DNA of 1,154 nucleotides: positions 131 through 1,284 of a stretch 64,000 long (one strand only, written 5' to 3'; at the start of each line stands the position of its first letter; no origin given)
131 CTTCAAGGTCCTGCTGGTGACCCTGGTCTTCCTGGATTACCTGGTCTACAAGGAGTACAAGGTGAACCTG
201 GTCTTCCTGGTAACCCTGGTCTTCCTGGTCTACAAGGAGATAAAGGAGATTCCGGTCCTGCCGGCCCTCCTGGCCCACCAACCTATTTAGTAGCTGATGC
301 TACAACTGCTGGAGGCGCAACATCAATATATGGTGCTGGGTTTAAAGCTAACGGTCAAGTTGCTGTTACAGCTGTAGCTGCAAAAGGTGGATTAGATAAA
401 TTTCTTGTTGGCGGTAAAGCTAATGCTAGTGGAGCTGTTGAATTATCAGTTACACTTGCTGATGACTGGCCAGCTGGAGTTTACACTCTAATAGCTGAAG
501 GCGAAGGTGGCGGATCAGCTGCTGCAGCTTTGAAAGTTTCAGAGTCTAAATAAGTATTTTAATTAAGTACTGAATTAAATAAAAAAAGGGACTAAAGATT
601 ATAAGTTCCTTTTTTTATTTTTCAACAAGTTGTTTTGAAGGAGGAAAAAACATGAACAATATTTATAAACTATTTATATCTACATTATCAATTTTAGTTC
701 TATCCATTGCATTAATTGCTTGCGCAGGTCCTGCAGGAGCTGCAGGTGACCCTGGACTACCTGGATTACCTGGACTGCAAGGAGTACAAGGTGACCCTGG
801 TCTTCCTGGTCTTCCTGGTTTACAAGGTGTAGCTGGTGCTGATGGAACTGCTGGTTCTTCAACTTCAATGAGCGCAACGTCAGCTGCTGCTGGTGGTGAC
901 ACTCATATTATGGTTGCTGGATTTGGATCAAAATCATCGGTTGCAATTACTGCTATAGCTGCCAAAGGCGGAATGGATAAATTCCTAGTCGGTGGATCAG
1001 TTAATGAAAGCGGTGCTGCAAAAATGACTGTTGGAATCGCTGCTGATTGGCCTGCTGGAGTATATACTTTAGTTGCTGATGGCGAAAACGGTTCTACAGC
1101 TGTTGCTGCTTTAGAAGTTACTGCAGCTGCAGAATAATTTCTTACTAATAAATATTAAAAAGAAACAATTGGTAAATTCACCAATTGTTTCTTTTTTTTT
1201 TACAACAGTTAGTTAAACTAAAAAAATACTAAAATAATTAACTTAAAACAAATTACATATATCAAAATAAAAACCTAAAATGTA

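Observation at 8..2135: Tandem trio of collagen-like (G-X-Y) lipoproteins with a shared C-terminal beta-domain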

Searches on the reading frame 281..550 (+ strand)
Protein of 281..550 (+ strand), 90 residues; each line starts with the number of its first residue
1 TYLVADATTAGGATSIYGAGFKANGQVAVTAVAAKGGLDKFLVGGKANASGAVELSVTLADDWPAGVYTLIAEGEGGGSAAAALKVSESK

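Call 30: find_related_loci(query=A4, collection=genome_contigs, flank=6000)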
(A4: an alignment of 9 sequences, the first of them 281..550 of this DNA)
Query A4 (90 aa) in genome_contigs; peptide patterns used: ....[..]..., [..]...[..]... (x = any residue, [..] = any of these).
486 stretches matched a pattern; 6 encode a relative of the query (tblastn E <= 1e-3); 6 distinct loci.
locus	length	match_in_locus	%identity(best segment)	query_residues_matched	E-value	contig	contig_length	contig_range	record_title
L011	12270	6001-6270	97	1-90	1e-52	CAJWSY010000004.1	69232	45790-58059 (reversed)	MAG TPA_asm: uncultured Chloroflexi bacterium isolate ERR599082_bin.30_MetaBAT_v2.12.1_MAG genome assembly, contig: NODE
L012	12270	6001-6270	87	1-90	3e-40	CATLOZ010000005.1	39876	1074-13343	MAG: uncultured Chloroflexota bacterium isolate SRR3960575_bin.23_MetaWRAP_v1.3_MAG genome assembly, contig: ERZ505214.2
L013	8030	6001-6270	89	1-90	2e-40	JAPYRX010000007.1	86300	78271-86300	MAG: Dehalococcoidia bacterium isolate PW3.metabat2.41 PW3_377_length_86300_cov_11.026158, whole genome shotgun sequence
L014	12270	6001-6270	91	1-90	3e-38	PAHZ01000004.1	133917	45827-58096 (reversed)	MAG: Chloroflexota bacterium isolate NAT190 76757, whole genome shotgun sequence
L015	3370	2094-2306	86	1-71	2e-37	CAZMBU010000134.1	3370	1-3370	MAG TPA_asm: uncultured Dehalococcoidia bacterium isolate SRP077602_co9_54 genome assembly, contig: NODE_52642_length_33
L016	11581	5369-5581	85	1-71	2e-37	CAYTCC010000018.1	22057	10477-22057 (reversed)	MAG TPA_asm: uncultured Dehalococcoidia bacterium isolate binchicken_co48_587 genome assembly, contig: NODE_3637_length_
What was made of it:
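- Tried and rejected: The narrower A4 reached only 6 close MAGs (call 30), so taxonomic breadth comes from metagenome proteins rather than named genomes.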

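Call 33: predict_structure(alignment_id=A2)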
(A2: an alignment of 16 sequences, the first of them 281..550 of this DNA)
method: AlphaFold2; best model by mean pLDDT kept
length: 90 residues; sequences in the alignment: 16
mean_pLDDT: 94.0   pTM: 0.82
mean pLDDT of the five models: 94.0, 92.9, 92.7, 92.3, 92.2
residues with pLDDT >= 90: 78; 70-90: 12; 50-70: 0; < 50: 0
segments of 3 or more residues with pLDDT < 50: none
pLDDT, mean of each block of 10 residues (from residue 1): 95 96 98 85 97 96 93 95 92
secondary structure, 60 per line:
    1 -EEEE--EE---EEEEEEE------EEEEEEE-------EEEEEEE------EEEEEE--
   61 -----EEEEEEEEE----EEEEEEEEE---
elements in order: E2-5 E13-19 E26-32 E40-46 E53-58 E66-74 E79-87
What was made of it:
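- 281..550 (+): P1 C-terminal Ig-like beta-sandwich domain (90 aa). AlphaFold2 model with pLDDT 94 and 7 strands (call 33).
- The head is modelled as an Ig-like sandwich with pLDDT 94 (call 33).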

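Call 39: search_protein_representatives(alignment_id=A1)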
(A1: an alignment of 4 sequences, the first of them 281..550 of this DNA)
Query: 4 sequences, 94 profile positions. Proteins with E-value up to 0.001 (for the whole library): 697; up to 1e-10: 173; up to 1e-30: 8. The best 150 are listed.
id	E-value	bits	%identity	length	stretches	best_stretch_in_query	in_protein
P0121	3.3e-75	264.6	-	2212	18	14-92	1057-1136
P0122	4.8e-73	257.7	-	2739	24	10-82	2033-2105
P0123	1.3e-68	243.4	-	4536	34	9-91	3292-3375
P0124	1.5e-62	224.0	-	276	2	3-94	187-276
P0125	2.3e-44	165.7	-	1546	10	3-92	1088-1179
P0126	6.2e-41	154.8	-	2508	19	6-92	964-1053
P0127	1.2e-32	128.2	-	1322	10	5-90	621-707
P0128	2.1e-32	127.4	-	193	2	3-92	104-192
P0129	1.1e-30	121.9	-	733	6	6-90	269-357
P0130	1.2e-30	121.8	-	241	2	5-92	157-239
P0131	1.8e-30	121.2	-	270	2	3-91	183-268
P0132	3.3e-29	117.2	-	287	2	5-93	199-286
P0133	7.4e-29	116.1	-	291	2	4-93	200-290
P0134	1.2e-28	115.3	-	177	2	3-94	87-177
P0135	3.4e-28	113.9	-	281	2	2-93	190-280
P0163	5.5e-21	90.8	-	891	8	11-91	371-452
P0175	1.2e-19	86.6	-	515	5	10-91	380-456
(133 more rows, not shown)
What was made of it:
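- Closest known: Giant tandem Ig-like repeat surface proteins. Same: The head domain is homologous to the repeat unit of proteins of 700-4500 aa that carry 5-34 copies (call 39).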

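Call 40: search_protein_families(library=pfam, proteins=[P0121, P0125, P0127, P0129, P0163, P0175], max_evalue=0.01)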
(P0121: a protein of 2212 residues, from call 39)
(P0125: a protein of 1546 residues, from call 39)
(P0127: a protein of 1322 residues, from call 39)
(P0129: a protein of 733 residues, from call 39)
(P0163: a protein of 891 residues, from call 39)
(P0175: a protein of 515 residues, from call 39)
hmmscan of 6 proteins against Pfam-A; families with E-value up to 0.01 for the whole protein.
P0121 (2212 aa): 6 families
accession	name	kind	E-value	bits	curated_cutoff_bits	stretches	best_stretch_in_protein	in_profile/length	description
PF01835.25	MG2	-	2.3e-47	159.7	32.8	0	1527-1581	33-88/96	MG2 domain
PF21226.3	MalQ_N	-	3.2e-21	75.9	24.1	1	1071-1135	21-90/91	MalQ N-terminal beta sandwich domain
PF10648.15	Gmad2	-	6.4e-20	71.7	25.7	0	1060-1124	15-81/86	Immunoglobulin-like domain of bacterial spore germination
PF03168.19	LEA_2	-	2.4e-15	57.2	25.4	0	1597-1640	34-73/98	Late embryogenesis abundant protein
PF23722.1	Beta-sand_DEX1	-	3.2e-06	28.1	27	0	1366-1401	55-90/99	DEX1 beta-sandwich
PF15418.12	DUF4625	-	0.00027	21.7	27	0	738-766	93-123/131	Domain of unknown function (DUF4625)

P0125 (1546 aa): 12 families
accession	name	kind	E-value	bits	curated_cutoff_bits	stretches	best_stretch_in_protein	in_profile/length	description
PF01835.25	MG2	-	2.1e-52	175.9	32.8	7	1019-1079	33-93/96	MG2 domain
PF10648.15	Gmad2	-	3.4e-30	104.6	25.7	4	1001-1069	10-79/86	Immunoglobulin-like domain of bacterial spore germination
PF09134.16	Invasin_D3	-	3.1e-16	60.1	33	1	1211-1267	21-76/98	Invasin, domain 3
PF15418.12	DUF4625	-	1.3e-15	58.3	27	0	1044-1080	89-126/131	Domain of unknown function (DUF4625)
PF10633.15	NPCBM_assoc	-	3.3e-11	43.6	24.4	0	1039-1067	45-73/78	NPCBM-associated, NEW3 domain of alpha-galactosidase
PF00960.24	Neocarzinostat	-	5.2e-10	39.7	25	0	1193-1222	7-36/110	Neocarzinostatin family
PF21226.3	MalQ_N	-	1.1e-08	35.7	24.1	0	1213-1276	24-91/91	MalQ N-terminal beta sandwich domain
PF20254.3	DMFA2_C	-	2e-05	24.7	27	0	1429-1469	44-83/374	N,N-dimethylformamidase beta subunit-like, C-terminal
PF00576.27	Transthyretin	-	3e-05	25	25.3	0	1112-1161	12-62/109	HIUase/Transthyretin family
PF06458.18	MucBP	-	0.00012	23.2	23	0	926-988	1-59/63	MucBP domain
PF02369.22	Big_1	-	0.00033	21.2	34.9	0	1212-1267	19-74/93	Bacterial Ig-like domain (group 1)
PF19271.4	Nis1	-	0.0015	19.6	27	0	1045-1085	70-111/114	Nis1 family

P0127 (1322 aa): 3 families
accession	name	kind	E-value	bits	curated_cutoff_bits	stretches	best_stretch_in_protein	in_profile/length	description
PF07100.16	ASRT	-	1.3e-09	38.5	25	1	1216-1282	28-99/119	Anabaena sensory rhodopsin transducer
PF11974.14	bMG3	-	3.1e-05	24.3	34.9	0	278-314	40-76/103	Bacterial alpha-2-macroglobulin MG3 domain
PF02752.27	Arrestin_C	-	0.009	16.8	27.7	0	251-272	8-29/137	Arrestin (or S-antigen), C-terminal domain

P0129 (733 aa): 7 families
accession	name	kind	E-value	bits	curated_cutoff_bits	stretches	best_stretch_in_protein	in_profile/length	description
PF01835.25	MG2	-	8e-10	39.4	32.8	0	605-667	33-96/96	MG2 domain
PF13620.12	CarboxypepD_reg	-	1.7e-09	38.3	32.3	0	305-354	22-68/82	Carboxypeptidase regulatory-like domain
PF13715.12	CarbopepD_reg_2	-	3.1e-06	27.6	32.2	0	311-348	24-58/88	CarboxypepD_reg-like domain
PF19271.4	Nis1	-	7.9e-05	23.7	27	0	315-343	65-93/114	Nis1 family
PF10670.15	DUF4198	-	0.00086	19.9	34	0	396-434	161-199/209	Domain of unknown function (DUF4198)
PF01833.30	TIG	-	0.00096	19.5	20.9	0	584-610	6-37/84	IPT/TIG domain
PF05239.21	PRC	-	0.0026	18.2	21.2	0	610-633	12-36/78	PRC-barrel domain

P0163 (891 aa): 9 families
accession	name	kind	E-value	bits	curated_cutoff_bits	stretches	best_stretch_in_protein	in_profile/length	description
PF01835.25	MG2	-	1.6e-38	131.4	32.8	3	388-446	32-91/96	MG2 domain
PF10648.15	Gmad2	-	2.5e-12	47.3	25.7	1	474-531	15-75/86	Immunoglobulin-like domain of bacterial spore germination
PF17802.7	SpaA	-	5.7e-07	30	23.1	0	488-532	18-57/91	Prealbumin-like fold domain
PF15418.12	DUF4625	-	1.7e-06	28.8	27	0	415-442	91-119/131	Domain of unknown function (DUF4625)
PF10633.15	NPCBM_assoc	-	5.9e-06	26.8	24.4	0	379-434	11-71/78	NPCBM-associated, NEW3 domain of alpha-galactosidase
PF00746.26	Gram_pos_anchor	-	1.3e-05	25.5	20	1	848-883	4-40/43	LPXTG cell wall anchor motif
PF18564.7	Glyco_hydro_5_C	-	1.5e-05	25.9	22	0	43-124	8-85/87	Glycoside hydrolase family 5 C-terminal domain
PF13860.13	FlgD_ig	-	0.00078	19.8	27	0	475-522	9-60/79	FlgD Ig-like domain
PF20254.3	DMFA2_C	-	0.0035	17.3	27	0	612-644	49-81/374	N,N-dimethylformamidase beta subunit-like, C-terminal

P0175 (515 aa): 11 families
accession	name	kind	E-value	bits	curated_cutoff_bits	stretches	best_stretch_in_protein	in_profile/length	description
PF01835.25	MG2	-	1.3e-16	61.1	32.8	1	8-77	12-85/96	MG2 domain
PF10633.15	NPCBM_assoc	-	1e-06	29.3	24.4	0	408-442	40-74/78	NPCBM-associated, NEW3 domain of alpha-galactosidase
PF17936.7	Big_6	-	2.2e-05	25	27.6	1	390-433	16-59/83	Bacterial Ig domain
PF24695.1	PITM1-3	-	2.5e-05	24.9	27.7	0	208-258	32-81/98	PITM 1-3, beta-sandwich domain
PF01190.23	Pollen_Ole_e_1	-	0.00023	21.9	23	0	202-246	18-62/99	Pollen protein Ole e 1 like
PF13620.12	CarboxypepD_reg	-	0.0013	19.5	32.3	0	322-377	26-77/82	Carboxypeptidase regulatory-like domain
PF20736.2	Glyco_hydro127M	-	0.0016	19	24.2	0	135-169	32-66/95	Beta-L-arabinofuranosidase, GH127 middle domain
PF15418.12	DUF4625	-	0.0019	18.9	27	0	238-259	90-111/131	Domain of unknown function (DUF4625)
PF19271.4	Nis1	-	0.002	19.2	27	0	402-442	53-93/114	Nis1 family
PF24328.1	DUF7498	-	0.0047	18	27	0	216-278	32-93/97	Domain of unknown function (DUF7498)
PF00576.27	Transthyretin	-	0.007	17.4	25.3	0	215-262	17-65/109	HIUase/Transthyretin family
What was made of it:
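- On Ig-like beta-sandwich (E-set) domains such as Big_6 and MG2: Homologous repeats in giant proteins do hit MG2 and Gmad2 (call 40).
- Closest known: Giant tandem Ig-like repeat surface proteins. Same: Those repeats hit the Pfam families MG2, Gmad2, Invasin_D3 and Neocarzinostatin (call 40).
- The same Ig-like domain occurs as 5-34 tandem copies in giant surface proteins, one with an LPXTG anchor (calls 39, 40). The head domain recurs in giant multi-repeat surface proteins, one with an LPXTG anchor, whose repeats hit the Pfam families MG2, Gmad2, Invasin_D3 and Big (calls 39, 40).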

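Call 41: fold_search(model_id=the predicted structure, library=pdb)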
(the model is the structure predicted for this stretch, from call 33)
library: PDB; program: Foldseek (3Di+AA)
matches with E <= 10: 1973; with E <= 0.001: 19
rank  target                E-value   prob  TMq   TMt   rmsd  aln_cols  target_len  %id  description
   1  5hhm_I                1.5e-04  1.00  0.54  0.31   4.4       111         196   14  Crystal Structure of the JM22 TCR in complex with HLA-A*0201 in complex with M1-F5L (released 2016-03-23)
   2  9jtz_A                2.1e-04  1.00  0.72  0.29   3.3        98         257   18  Crystal structure of Nir2 C-terminal domain in complex with phosphatidic acid (released 2025-10-15)
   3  9jzp_A                2.6e-04  1.00  0.72  0.28   3.3        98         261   18  Crystal structure of Nir2 C-terminal domain (released 2025-10-15)
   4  9jz1_C                3.1e-04  1.00  0.73  0.30   3.2        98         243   18  Crystal structure of Nir2 C-terminal domain in complex with phosphate (released 2025-10-15)
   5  9jzp_B                3.1e-04  1.00  0.69  0.29   3.2       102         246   19  Crystal structure of Nir2 C-terminal domain (released 2025-10-15)
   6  9jz1_A                3.5e-04  1.00  0.72  0.29   3.3        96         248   19  Crystal structure of Nir2 C-terminal domain in complex with phosphate (released 2025-10-15)
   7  9jzp_C                4.5e-04  1.00  0.72  0.34   3.2        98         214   18  Crystal structure of Nir2 C-terminal domain (released 2025-10-15)
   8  9jtz_B                5.1e-04  1.00  0.70  0.28   3.1       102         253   19  Crystal structure of Nir2 C-terminal domain in complex with phosphatidic acid (released 2025-10-15)
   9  5hho_D                5.3e-04  1.00  0.52  0.30   4.4       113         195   15  Crystal Structure of the JM22 TCR in complex with HLA-A*0201 in complex with M1-G4E (released 2016-03-23)
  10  1oga_D                5.3e-04  1.00  0.52  0.30   4.4       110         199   15  A structural basis for immunodominant human T-cell receptor recognition. (released 2003-06-19)
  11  2xn9_A                5.3e-04  1.00  0.51  0.29   4.3       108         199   16  Crystal structure of the ternary complex between human T cell receptor, staphylococcal enterotoxin H and human major h (released 2010-11-24)
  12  9jz1_B                5.6e-04  1.00  0.74  0.30   3.0        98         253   17  Crystal structure of Nir2 C-terminal domain in complex with phosphate (released 2025-10-15)
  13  5e56                  5.6e-04  1.00  0.55  0.47   4.6       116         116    9  Crystal structure of mouse CTLA-4 (released 2015-10-28)
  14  2vlm_D                7.0e-04  1.00  0.52  0.31   4.2       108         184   16  The Structural Dynamics and Energetics of an Immunodominant T-cell Receptor are Programmed by its Vbeta Domain (released 2008-01-22)
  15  5hhm_D                7.0e-04  1.00  0.52  0.30   4.4       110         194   15  Crystal Structure of the JM22 TCR in complex with HLA-A*0201 in complex with M1-F5L (released 2016-03-23)
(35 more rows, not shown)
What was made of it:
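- On Ig-like beta-sandwich (E-set) domains such as Big_6 and MG2: The fold class is met: pLDDT 94, 7 strands, and Foldseek Ig-like hits with E about 1e-4 and TM up to 0.74 (calls 33, 41).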

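Call 43: search_solved_structures(query=A1, max_evalue=1, show_alignments=2)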
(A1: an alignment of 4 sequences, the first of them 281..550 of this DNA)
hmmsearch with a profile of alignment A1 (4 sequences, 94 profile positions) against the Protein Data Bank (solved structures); distinct sequences matched with E-value up to 1: 3.
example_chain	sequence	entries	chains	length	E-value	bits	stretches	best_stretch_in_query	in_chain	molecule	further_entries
4den_A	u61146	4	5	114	0.065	16.8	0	63-81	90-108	Actinohivin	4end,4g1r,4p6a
3a07_A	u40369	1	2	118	0.066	16.8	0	63-81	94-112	Actinohivin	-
5aea_A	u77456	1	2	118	0.19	15.4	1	53-91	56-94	NEURAL CELL ADHESION MOLECULE 1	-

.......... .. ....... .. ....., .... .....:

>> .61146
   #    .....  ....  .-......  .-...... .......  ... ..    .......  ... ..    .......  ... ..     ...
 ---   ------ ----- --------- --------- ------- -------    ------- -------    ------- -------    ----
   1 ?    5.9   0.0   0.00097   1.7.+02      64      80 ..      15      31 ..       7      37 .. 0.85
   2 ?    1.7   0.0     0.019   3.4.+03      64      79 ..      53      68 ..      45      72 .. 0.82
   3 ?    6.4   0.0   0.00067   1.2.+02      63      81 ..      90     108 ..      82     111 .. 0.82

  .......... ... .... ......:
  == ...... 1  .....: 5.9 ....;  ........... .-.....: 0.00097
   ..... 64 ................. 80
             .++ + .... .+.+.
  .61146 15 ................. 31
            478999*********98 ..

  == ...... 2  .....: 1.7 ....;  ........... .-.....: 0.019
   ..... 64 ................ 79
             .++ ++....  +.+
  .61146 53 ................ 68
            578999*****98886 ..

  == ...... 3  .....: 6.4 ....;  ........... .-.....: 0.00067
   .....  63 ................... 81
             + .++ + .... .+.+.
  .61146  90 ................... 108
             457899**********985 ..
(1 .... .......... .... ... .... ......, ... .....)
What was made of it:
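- Tried and rejected: The PDB sequence profile search gave nothing significant; the best hit was actinohivin at E 0.065 (call 43).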

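Call 46: search_protein_families(library=phrogs, proteins=[window:281-550:+], max_evalue=0.01)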
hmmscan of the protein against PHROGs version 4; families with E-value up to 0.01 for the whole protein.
window:281-550:+ (90 aa): 0 families

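Call 67: find_related_loci(query=A4, collection=viral_contigs, flank=5000)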
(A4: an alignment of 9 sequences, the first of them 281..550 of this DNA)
Query A4 (90 aa) in viral_contigs; peptide patterns used: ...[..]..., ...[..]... (x = any residue, [..] = any of these).
76 stretches matched a pattern, but none encodes a relative of the query by tblastn (E <= 1e-3).
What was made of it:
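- On Phage tail fibres with collagen repeats: No relatives were found on viral contigs (call 67).
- Nothing was found on viral contigs (call 67). No relative was found on 2.9 million viral contigs (call 67).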

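Call 84: fold_search(model_id=the predicted structure, library=viral)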
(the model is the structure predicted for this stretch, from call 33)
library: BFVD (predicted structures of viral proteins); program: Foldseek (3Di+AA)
matches with E <= 10: 1388; with E <= 0.001: 0
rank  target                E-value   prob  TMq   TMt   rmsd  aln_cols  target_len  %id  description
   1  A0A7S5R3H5            1.9e-03  1.00  0.70  0.10   2.9        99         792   14  Carboxypeptidase regulatory domain-containing protein [Rhizobium phage RHph_N38]
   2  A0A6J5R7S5            3.3e-03  1.00  0.57  0.10   4.4       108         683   10  Peptidase S8/S53 domain containing protein [uncultured Caudovirales phage]
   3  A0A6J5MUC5            3.7e-03  1.00  0.60  0.50   3.9       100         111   13  Uncharacterized protein [uncultured Caudovirales phage]
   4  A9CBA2                3.7e-03  1.00  0.48  0.30   7.8        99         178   12  Protein 105R [Snake adenovirus serotype 1]
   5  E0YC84                4.1e-03  1.00  0.44  0.37   8.3       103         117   13  ORF11 [Turkey adenovirus 1]
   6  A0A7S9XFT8            4.3e-03  1.00  0.56  0.28   4.3        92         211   15  Uncharacterized protein [Virus NIOZ-UU159]
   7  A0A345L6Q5            4.8e-03  1.00  0.64  0.17   3.4       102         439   13  Uncharacterized protein [Serratia phage Scapp]
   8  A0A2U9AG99            6.0e-03  1.00  0.53  0.23   4.5       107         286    8  E3 ORFA [Tree shrew adenovirus serotype 1]
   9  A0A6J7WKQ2            6.0e-03  1.00  0.57  0.48   5.1       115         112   10  Uncharacterized protein [uncultured Caudovirales phage]
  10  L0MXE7                6.4e-03  1.00  0.58  0.50   4.3        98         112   12  Uncharacterized protein [Edwardsiella phage MSW-3]
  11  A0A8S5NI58            7.1e-03  1.00  0.67  0.18   4.4       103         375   14  Uncharacterized protein [Siphoviridae sp. ctUF252]
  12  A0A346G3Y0            7.1e-03  1.00  0.49  0.24   4.7       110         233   11  (no name in the UniProt tables at hand)
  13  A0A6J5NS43            7.1e-03  1.00  0.48  0.14   4.9        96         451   23  Uncharacterized protein (Fragment) [uncultured Caudovirales phage]
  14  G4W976                7.5e-03  1.00  0.69  0.61   3.4       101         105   14  Uncharacterized protein [Tetrasphaera phage TJE1]
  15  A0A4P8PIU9            7.5e-03  1.00  0.58  0.19   3.8        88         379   12  ORF25 [White sturgeon adenovirus 1]
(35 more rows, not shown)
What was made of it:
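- On Phage tail fibres with collagen repeats: The best BFVD match has E 1.9e-3 (call 84).
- The best BFVD structural match has E 1.9e-3 and is a generic Ig-like fold (call 84).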

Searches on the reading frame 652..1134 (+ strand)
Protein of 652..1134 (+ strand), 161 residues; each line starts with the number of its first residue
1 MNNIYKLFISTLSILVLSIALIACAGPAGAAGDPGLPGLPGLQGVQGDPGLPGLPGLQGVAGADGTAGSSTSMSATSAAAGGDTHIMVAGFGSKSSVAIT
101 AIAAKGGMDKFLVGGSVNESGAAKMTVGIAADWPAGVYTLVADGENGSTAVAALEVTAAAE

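Call 4: search_protein_families(library=pfam, proteins=[window:652-1134:+], max_evalue=1)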
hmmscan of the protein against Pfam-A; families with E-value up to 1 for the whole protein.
window:652-1134:+ (161 aa): 2 families
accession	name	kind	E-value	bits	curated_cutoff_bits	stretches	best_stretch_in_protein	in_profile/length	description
PF01391.23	Collagen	-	1.6e-08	34.6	27.2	1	26-69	10-53/60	Collagen triple helix repeat (20 copies)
PF21337.3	Peptidase_M17_N_1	-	0.071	13.6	27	1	82-150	22-88/118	M17 aminopeptidase, N-terminal domain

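Call 45: search_protein_families(library=ncbifam, proteins=[window:652-1134:+], max_evalue=0.1)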
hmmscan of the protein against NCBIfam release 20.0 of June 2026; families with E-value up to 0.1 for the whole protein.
window:652-1134:+ (161 aa): 3 families
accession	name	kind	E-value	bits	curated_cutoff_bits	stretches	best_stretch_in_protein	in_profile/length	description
NF038329.2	gly_rich_SclB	equivalog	0.00029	19.9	325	1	26-70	274-318/442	LPXTG-anchored collagen-like adhesin Scl2/SclB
NF046116.1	adhesin_Lcl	equivalog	0.00069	18.3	500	1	26-84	216-274/431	collagen-like adhesin Lcl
NF038330.1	adhesin_SclA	exception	0.0075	15.9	400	1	27-69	184-253/405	LPXTG-anchored collagen-like adhesin Scl1/SclA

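Call 46: search_protein_families(library=phrogs, proteins=[window:652-1134:+], max_evalue=0.01)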
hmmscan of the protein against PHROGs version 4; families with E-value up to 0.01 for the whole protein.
window:652-1134:+ (161 aa): 13 families
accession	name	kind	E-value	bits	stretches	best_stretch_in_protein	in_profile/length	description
phrog_5073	-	tail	2.3e-06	27.9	1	26-71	321-366/519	tail fiber protein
phrog_6320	-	tail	3.7e-06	27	1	25-70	163-208/745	tail fiber protein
phrog_35286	-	unknown function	4.5e-06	26.4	1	26-73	296-343/750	-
phrog_819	-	tail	2.2e-05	23.8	1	25-80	632-678/1024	tail protein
phrog_18350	-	tail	2.9e-05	24.9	1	25-80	156-209/253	tail fiber protein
phrog_26246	-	tail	0.00025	21.3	1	24-81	165-222/329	tail protein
phrog_26303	-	unknown function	0.00027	22.6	1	25-60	58-93/114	-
phrog_34916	-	tail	0.00031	21.9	1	25-107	44-123/124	tail fiber protein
phrog_26654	-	unknown function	0.00033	21.1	1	25-81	99-157/360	-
phrog_366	-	tail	0.00034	21.2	1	25-76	341-388/474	tail fiber protein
phrog_38537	-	tail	0.0012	18.6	1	11-73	35-94/611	tail fiber protein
phrog_8745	-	tail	0.0035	15.6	1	25-73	1415-1463/1803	tail fiber protein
phrog_32123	-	unknown function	0.0042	16.5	1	25-71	241-287/532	-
